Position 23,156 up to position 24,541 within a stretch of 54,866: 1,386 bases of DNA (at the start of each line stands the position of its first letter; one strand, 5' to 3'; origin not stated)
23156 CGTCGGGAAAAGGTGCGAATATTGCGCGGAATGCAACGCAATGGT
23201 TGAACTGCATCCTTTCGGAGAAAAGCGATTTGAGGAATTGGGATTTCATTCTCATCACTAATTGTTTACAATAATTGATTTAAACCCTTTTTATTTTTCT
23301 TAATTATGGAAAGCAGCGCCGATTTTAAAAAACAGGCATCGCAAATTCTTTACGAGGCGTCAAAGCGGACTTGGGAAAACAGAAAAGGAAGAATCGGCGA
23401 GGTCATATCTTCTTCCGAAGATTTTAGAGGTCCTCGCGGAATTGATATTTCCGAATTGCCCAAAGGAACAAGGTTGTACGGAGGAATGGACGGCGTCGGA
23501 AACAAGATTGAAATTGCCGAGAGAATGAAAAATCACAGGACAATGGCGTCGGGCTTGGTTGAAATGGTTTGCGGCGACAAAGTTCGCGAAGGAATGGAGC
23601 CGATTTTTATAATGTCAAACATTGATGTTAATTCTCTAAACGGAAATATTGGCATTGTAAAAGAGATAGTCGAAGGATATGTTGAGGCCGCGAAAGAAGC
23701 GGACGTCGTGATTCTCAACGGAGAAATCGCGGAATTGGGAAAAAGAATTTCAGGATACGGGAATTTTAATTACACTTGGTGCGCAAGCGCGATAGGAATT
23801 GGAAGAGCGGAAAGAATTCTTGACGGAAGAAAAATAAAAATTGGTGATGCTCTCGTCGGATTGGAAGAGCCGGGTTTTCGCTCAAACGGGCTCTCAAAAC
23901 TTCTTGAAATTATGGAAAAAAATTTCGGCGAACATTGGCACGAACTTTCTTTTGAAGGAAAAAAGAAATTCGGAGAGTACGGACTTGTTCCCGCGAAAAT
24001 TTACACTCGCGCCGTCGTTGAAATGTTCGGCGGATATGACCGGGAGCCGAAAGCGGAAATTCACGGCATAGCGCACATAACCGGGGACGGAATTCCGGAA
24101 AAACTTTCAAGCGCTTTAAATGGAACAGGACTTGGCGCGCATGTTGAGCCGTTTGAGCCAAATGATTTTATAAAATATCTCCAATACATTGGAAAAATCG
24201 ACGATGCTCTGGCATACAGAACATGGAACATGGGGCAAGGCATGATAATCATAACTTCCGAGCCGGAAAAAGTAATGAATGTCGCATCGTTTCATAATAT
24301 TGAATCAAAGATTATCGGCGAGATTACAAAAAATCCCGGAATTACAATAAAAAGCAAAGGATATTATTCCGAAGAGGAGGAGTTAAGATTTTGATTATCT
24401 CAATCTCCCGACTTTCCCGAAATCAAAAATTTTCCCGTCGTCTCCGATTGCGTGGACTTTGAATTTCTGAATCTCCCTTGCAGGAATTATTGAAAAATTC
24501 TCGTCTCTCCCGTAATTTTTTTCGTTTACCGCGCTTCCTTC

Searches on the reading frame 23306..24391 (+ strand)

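Call 48: search_protein_families(library=pfam, proteins=[window:23306-24391:+], max_evalue=0.00001)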
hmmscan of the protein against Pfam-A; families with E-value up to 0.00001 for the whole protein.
window:23306-24391:+ (362 aa): 2 families
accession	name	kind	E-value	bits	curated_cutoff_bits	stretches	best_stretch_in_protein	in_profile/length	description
PF02769.27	AIRS_C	-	9.8e-14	52.2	23.1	1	178-348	1-153/156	AIR synthase related protein, C-terminal domain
PF00586.29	AIRS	-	1.3e-08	35.6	24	1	52-164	10-110/112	AIR synthase related protein, N-terminal domain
